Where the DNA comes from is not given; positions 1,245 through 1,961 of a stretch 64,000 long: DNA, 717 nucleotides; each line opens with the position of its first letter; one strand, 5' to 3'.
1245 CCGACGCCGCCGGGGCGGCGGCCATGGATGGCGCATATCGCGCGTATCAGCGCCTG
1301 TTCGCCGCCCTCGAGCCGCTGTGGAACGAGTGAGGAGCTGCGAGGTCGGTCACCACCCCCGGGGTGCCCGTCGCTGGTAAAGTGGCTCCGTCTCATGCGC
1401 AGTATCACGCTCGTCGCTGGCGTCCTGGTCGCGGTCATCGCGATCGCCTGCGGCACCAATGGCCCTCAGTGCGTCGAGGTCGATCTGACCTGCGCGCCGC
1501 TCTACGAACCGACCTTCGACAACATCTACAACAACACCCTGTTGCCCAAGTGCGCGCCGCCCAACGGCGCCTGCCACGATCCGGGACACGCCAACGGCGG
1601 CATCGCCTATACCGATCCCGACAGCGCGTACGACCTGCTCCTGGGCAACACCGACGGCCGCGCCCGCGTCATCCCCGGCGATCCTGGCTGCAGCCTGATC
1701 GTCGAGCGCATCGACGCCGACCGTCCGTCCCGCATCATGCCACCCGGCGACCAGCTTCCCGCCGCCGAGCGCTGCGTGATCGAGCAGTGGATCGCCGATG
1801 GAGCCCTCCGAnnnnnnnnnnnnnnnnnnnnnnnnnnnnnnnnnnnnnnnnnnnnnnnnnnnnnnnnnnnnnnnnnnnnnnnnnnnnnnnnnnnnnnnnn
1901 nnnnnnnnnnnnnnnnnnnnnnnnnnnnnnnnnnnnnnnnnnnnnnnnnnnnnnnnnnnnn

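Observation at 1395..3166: PSCyt1-like lipoprotein with an atypical C-x7-CH motif coupled to a pentaheme cytochrome; a paralogous PSCyt1 gene sits 58 kb away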

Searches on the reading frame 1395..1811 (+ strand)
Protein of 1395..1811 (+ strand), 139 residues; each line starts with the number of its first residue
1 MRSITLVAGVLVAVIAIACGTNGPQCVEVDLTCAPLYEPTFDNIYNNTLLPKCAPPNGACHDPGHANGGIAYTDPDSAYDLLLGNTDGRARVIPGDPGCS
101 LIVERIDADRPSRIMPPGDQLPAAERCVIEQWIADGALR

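Call 3: search_protein_families(library=pfam, proteins=[window:1395-1811:+], max_evalue=1)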
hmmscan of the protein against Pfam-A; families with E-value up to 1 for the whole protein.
window:1395-1811:+ (139 aa): 1 family
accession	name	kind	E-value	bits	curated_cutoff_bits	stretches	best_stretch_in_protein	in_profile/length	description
PF07635.16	PSCyt1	-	2.1e-07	31.9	22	1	59-119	3-59/59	Planctomycete cytochrome C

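Call 4: search_protein_families(library=ncbifam, proteins=[window:1395-1811:+], max_evalue=1)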
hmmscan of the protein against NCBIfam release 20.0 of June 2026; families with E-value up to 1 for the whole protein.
window:1395-1811:+ (139 aa): 1 family
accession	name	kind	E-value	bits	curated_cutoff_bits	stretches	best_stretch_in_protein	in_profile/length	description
TIGR03806.1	chp_HNE_0200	subfamily_domain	0.0013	18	313.3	1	84-134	260-312/314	SO2930 family diheme c-type cytochrome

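Call 8: find_homologous_proteins(query=window:1395-1811:+, max_evalue=0.001)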
Query window:1395-1811:+ (139 aa): 30 proteins with E <= 0.001 among 53 candidates.
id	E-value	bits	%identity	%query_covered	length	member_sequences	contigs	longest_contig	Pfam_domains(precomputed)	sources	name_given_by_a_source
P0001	2.4e-77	276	86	100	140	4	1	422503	PF07635.17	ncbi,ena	-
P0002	4.7e-51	190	61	100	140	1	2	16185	PF07635.17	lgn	-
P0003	1.7e-48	182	59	100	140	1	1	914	PF07635.17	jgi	jgi:hypothetical protein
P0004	2.7e-47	178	60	100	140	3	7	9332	PF07635.17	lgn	-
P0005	1.4e-40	156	55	100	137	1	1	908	PF07635.17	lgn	-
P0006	2.3e-39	152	57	87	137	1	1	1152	PF07635.17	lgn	-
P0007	1.0e-38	150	55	86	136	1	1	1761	PF07635.17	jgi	jgi:hypothetical protein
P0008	4.4e-38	148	59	86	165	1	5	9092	PF07635.17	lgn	-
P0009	2.7e-37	146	58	83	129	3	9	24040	PF07635.17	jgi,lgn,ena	jgi:hypothetical protein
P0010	5.3e-37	145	57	82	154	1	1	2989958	PF07635.17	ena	-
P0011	2.0e-36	143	54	94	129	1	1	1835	PF07635.17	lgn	-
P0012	2.3e-36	143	56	96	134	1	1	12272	-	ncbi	-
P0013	3.9e-35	139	46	99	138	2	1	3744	PF07635.17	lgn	-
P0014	9.5e-35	137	54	87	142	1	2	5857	PF07635.17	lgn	-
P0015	5.4e-34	135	50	98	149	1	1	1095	PF07635.17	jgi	jgi:hypothetical protein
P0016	9.8e-34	134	57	82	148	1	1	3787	PF07635.17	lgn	-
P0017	3.5e-33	132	47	100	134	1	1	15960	PF07635.17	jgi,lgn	jgi:hypothetical protein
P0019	6.3e-32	128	50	94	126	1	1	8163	PF07635.17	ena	-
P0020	1.6e-31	127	54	81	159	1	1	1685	PF07635.17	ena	-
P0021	1.9e-31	127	55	82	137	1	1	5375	PF07635.17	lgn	-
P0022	1.6e-29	120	55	82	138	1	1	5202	PF07635.17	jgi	jgi:hypothetical protein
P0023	3.3e-28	116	51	81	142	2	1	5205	PF07635.17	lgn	-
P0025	6.3e-28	115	50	82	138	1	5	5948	PF07635.17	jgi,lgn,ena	-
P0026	2.7e-26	110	48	87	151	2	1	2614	PF07635.17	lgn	-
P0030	3.3e-24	103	45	87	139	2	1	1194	PF07635.17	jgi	jgi:hypothetical protein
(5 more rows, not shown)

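Call 10: find_encoding_contigs(protein=P0001, flank=8000, max_places=3)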
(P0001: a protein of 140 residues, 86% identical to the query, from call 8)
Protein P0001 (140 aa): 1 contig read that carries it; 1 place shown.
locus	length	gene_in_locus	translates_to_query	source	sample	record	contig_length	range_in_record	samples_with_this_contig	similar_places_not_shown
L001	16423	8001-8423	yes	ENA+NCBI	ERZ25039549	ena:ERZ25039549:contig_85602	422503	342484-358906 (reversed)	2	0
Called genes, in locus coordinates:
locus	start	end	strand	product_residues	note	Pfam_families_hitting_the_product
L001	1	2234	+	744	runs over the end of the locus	PF13600:DUF4140, PF13598:DUF4139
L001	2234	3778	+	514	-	PF13600:DUF4140, PF13598:DUF4139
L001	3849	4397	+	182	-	-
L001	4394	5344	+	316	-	PF10672:Methyltrans_SAM, PF03602:Cons_hypoth95 (weak)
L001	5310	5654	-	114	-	-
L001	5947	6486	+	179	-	PF04752:ChaC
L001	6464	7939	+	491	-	PF00370:FGGY_N, PF02782:FGGY_C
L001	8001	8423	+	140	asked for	PF07635:PSCyt1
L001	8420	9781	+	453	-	PF14522:Cytochrome_C7 (faint), PF22113:Mtrc-MtrF_II-IV_dom (faint), PF13435:Cytochrome_C554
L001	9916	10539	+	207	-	-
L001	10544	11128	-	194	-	-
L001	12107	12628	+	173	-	-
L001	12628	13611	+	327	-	PF08240:ADH_N, PF00107:ADH_zinc_N, PF13602:ADH_zinc_N_2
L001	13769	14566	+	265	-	PF12833:HTH_18, PF00165:HTH_AraC (weak)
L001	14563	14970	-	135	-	PF02261:Asp_decarbox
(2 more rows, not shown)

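Call 11: find_encoding_contigs(protein=P0010, flank=8000, max_places=3)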
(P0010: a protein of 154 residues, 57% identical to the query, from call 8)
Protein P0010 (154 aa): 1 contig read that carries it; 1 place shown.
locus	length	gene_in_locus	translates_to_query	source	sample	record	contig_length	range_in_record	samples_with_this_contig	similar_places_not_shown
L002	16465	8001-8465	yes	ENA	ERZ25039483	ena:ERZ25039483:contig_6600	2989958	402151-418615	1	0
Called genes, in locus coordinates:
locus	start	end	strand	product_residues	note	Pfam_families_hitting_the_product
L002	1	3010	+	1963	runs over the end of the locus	-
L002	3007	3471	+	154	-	-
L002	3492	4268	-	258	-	PF03372:Exo_endo_phos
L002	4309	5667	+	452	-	PF00089:Trypsin, PF13365:Trypsin_2 (weak)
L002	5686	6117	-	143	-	-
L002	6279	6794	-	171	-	PF13115:YtkA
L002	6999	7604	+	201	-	-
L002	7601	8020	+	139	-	-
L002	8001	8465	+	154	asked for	PF07635:PSCyt1 (weak)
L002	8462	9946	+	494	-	PF13435:Cytochrome_C554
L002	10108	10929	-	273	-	PF01066:CDP-OH_P_transf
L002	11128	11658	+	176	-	PF04608:PgpA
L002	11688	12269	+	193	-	PF00403:HMA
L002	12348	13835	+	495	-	-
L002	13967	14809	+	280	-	PF06452:CBM9_1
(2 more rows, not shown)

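Call 12: find_encoding_contigs(protein=P0009, flank=8000, max_places=3)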
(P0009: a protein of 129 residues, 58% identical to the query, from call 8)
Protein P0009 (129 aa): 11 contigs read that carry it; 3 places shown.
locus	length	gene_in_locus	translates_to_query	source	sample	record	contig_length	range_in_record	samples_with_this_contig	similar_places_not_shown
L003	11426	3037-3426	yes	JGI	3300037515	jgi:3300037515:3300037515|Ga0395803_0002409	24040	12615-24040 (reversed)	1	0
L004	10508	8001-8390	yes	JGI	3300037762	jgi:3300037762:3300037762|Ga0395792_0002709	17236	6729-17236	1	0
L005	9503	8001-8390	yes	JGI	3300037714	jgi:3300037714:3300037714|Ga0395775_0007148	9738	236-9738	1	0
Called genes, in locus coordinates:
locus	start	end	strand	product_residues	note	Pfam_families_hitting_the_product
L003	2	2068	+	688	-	?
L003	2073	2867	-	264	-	-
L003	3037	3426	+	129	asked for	PF07635:PSCyt1 (weak)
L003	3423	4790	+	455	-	PF22113:Mtrc-MtrF_II-IV_dom (faint), PF13435:Cytochrome_C554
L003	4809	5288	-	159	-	PF13115:YtkA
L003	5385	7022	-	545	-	PF01266:DAO, PF01494:FAD_binding_3 (weak), PF07992:Pyr_redox_2 (faint), PF12831:FAD_oxidored (faint), PF16901:DAO_C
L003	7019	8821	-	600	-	PF01336:tRNA_anti-codon, PF00152:tRNA-synt_2, PF02938:GAD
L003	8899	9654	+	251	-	PF01507:PAPS_reduct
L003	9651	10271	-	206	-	-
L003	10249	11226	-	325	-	PF05114:MbnB_TglH_ChrH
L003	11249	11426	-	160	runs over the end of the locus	-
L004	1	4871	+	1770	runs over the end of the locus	PF04773:FecR, PF08487:VIT, PF13757:VIT_2 (weak), PF13768:VWA_3, PF14559:TPR_19 (faint), PF07719:TPR_2 (faint)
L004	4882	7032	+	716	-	PF00270:DEAD, PF04851:ResIII (weak), PF22527:DEXQc_Suv3, PF00271:Helicase_C (faint)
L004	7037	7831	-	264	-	-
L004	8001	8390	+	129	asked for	PF07635:PSCyt1 (weak)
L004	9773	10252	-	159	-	PF13115:YtkA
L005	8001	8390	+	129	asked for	PF07635:PSCyt1 (weak)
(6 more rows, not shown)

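Call 27: predict_structure(alignment_id=A1)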
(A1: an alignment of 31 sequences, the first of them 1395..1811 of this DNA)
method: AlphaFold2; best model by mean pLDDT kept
length: 139 residues; sequences in the alignment: 31
mean_pLDDT: 84.0   pTM: 0.75
mean pLDDT of the five models: 84.0, 82.8, 82.1, 81.5, 80.2
residues with pLDDT >= 90: 78; 70-90: 29; 50-70: 29; < 50: 3
segments of 3 or more residues with pLDDT < 50: 1-3
pLDDT, mean of each block of 10 residues (from residue 1): 52 55 78 98 94 63 78 93 95 97 93 85 96 98
secondary structure, 60 per line:
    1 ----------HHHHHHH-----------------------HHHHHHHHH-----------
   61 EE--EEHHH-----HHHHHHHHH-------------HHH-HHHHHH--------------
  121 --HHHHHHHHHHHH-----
elements in order: H11-17 H41-49 H75-83 H101-106 H123-134

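Call 31: fold_search(model_id=the predicted structure, library=pdb)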
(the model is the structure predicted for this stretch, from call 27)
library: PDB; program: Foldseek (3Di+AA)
matches with E <= 10: 10; with E <= 0.001: 0
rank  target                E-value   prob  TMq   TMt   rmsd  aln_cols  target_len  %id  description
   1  5mab_C                6.1e-01  0.08  0.29  0.18  13.1       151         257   20  FoxE P3121 crystal structure of Rhodopseudomonas ferrooxidans SW2 putative iron oxidase (released 2017-12-20)
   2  2kr0_MODEL_1_A        3.5e+00  0.01  0.11  0.07  35.1       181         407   15  Solution structure of the proteasome ubiquitin receptor Rpn13 (released 2010-05-26)
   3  3dp5                  3.7e+00  0.03  0.26  0.32  15.0       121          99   16  Crystal structure of Geobacter sulfurreducens OmcF with N-terminal Strep-tag II (released 2008-09-02)
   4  7zsu_C                5.2e+00  0.02  0.16  0.06  11.3        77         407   19  Crystal structure of CYP125 from Mycobacterium tuberculosis in complex with an inhibitor (released 2023-04-05)
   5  7r3u_C                6.3e+00  0.01  0.16  0.06  12.1        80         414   19  Crystal structure of CYP125 from Mycobacterium tuberculosis in complex with an inhibitor (released 2023-02-22)
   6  3cu4                  7.2e+00  0.02  0.21  0.29   7.5        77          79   16  OmcF, Outer membrance cytochrome F from Geobacter sulfurreducens (released 2008-10-21)
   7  7vzr_c                7.7e+00  0.01  0.24  0.23  11.8       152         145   16  Structure of the Acidobacteria homodimeric reaction center bound with cytochrome c (the smaller form) (released 2022-12-28)
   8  3k3r_F                8.2e+00  0.01  0.13  0.12  12.3        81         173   20  Unrefined crystal structure of a LexA-DNA complex (released 2010-08-18)
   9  1c75                  9.4e+00  0.03  0.17  0.29   3.8        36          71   22  0.97 A "AB INITIO" CRYSTAL STRUCTURE OF CYTOCHROME C-553 FROM BACILLUS PASTEURII (released 2000-03-22)
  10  3r9b_A                9.4e+00  0.01  0.16  0.07  12.1        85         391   22  Crystal structure of Mycobacterium smegmatis CYP164A2 in ligand free state (released 2012-04-04)

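Call 40: search_solved_structures(query=A1, max_evalue=10, show_alignments=3)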
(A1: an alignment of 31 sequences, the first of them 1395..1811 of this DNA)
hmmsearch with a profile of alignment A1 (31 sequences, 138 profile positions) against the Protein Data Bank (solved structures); distinct sequences matched with E-value up to 10: 3.
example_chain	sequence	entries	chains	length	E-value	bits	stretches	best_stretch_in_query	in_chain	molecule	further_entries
5mab_A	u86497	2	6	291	0.0017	21.5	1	86-137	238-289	FoxE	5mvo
5wzk_A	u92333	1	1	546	0.18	15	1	27-100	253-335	Pumilio homolog 23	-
5wzg_A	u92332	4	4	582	0.2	14.8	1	27-100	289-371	Pumilio homolog 23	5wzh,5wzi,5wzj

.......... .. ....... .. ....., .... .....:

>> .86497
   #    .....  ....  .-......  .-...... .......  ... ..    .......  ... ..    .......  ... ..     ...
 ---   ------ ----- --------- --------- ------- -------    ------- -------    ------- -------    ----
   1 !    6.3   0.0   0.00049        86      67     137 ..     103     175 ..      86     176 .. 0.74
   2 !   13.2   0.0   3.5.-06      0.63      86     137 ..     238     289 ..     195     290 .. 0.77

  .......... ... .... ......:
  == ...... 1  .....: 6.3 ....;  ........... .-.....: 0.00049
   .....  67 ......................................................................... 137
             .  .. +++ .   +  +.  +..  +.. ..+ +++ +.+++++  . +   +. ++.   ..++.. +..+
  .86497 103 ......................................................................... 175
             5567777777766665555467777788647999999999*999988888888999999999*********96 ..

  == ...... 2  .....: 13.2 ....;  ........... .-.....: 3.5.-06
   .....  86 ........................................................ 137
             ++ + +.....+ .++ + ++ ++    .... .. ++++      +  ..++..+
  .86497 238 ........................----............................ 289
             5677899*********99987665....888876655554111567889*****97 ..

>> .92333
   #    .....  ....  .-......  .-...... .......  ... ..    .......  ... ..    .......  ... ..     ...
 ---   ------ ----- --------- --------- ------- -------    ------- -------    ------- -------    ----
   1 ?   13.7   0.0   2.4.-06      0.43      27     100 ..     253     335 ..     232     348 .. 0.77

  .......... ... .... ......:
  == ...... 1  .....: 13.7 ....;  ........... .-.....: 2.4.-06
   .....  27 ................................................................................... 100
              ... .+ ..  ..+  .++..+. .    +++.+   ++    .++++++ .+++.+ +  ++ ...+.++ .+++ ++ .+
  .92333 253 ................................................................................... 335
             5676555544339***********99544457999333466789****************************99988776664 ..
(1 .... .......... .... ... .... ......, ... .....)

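Call 54: list_cluster_members(proteins=[window:1395-1811:+, P0031, P0001, P0151])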
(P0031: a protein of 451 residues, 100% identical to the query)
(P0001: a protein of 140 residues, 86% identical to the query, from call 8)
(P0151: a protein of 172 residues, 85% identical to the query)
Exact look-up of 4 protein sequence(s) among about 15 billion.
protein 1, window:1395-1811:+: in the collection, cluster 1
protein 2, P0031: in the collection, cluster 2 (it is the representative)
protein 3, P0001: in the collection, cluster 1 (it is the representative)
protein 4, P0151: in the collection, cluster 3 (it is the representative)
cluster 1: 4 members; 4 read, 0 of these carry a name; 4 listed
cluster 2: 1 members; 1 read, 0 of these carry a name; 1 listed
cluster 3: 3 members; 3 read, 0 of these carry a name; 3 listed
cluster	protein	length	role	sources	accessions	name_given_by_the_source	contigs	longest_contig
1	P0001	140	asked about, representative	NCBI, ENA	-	-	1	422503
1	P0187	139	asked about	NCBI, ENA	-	-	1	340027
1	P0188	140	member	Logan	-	-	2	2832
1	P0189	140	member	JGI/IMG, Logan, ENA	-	-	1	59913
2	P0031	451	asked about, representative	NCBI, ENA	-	-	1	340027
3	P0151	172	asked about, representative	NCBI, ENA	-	-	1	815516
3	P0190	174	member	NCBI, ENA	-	-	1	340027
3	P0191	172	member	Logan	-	-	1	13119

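Call 61: search_protein_representatives(alignment_id=A1)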
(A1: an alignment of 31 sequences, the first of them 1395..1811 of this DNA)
Query: 31 sequences, 138 profile positions. Proteins with E-value up to 0.001 (for the whole library): 11138; up to 1e-10: 925; up to 1e-30: 151. The best 150 are listed.
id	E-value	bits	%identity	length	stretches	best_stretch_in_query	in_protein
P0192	1.6e-49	183.6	-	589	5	39-137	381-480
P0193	1.0e-46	174.5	-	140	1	9-138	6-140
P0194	5.4e-45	169.0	-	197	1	7-137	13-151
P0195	1.0e-44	168.0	-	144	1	10-138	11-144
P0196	1.6e-44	167.4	-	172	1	7-137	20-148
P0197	4.5e-44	166.0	-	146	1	7-137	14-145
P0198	5.8e-44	165.6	-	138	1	6-137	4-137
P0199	7.3e-44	165.3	-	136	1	7-138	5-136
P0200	9.7e-44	164.9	-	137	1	8-138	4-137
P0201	1.5e-43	164.2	-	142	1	9-138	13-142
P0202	2.3e-43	163.7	-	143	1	8-138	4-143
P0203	2.3e-43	163.7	-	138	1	6-138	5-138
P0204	2.6e-43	163.5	-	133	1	11-138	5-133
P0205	5.7e-43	162.4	-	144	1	4-138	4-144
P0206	6.1e-43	162.3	-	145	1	5-138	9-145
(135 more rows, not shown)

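Call 76: find_encoding_contigs(protein=P0002, flank=4000, max_places=1)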
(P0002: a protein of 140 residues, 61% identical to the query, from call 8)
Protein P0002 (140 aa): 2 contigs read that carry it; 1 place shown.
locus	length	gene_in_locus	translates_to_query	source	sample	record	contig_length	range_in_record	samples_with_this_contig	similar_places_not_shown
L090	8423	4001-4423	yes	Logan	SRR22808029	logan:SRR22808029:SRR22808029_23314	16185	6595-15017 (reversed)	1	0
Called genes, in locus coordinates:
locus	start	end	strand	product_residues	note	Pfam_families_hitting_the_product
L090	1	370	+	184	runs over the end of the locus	-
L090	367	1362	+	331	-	PF10672:Methyltrans_SAM, PF03602:Cons_hypoth95 (weak)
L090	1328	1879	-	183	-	-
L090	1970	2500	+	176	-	PF04752:ChaC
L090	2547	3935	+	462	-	PF00370:FGGY_N, PF02782:FGGY_C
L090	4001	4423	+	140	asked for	PF07635:PSCyt1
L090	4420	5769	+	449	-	PF14522:Cytochrome_C7 (faint), PF02335:Cytochrom_C552 (faint), PF13435:Cytochrome_C554, PF14537:Cytochrom_c3_2 (faint)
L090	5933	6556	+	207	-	-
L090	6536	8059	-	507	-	-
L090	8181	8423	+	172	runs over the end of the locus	-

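Call 77: find_encoding_contigs(protein=P0017, flank=4000, max_places=1)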
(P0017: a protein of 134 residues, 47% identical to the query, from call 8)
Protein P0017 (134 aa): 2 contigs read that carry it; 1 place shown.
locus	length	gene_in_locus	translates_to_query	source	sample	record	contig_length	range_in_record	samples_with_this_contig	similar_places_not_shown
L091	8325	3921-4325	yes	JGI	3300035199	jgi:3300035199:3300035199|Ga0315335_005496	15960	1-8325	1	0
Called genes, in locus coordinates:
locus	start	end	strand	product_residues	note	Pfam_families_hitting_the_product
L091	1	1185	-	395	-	?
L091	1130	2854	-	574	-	PF13290:CHB_HEX_C_1, PF13287:Fn3_assoc (weak), PF08757:CotH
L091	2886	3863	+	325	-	-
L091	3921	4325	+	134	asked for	PF07635:PSCyt1 (weak)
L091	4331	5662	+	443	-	PF22113:Mtrc-MtrF_II-IV_dom (faint), PF13435:Cytochrome_C554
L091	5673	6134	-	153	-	PF13115:YtkA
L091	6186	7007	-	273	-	PF04909:Amidohydro_2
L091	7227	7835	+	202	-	-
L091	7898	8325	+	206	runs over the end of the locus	PF12973:Cupin_7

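Call 78: find_encoding_contigs(protein=P0012, flank=4000, max_places=1)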
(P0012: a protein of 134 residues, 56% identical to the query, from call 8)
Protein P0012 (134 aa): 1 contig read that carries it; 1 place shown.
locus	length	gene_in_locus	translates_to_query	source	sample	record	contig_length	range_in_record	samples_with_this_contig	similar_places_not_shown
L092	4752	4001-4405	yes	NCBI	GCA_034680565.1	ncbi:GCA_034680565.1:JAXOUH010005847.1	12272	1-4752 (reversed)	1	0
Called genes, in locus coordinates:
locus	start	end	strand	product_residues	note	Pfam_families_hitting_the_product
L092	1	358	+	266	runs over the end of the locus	PF08327:AHSA1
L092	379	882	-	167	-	PF00160:Pro_isomerase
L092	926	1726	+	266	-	PF00106:adh_short, PF08659:KR, PF13561:adh_short_C2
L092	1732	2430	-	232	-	-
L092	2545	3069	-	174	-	PF00186:DHFR_1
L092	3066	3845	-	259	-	PF00303:Thymidylat_synt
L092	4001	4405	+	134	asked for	-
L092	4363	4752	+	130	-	?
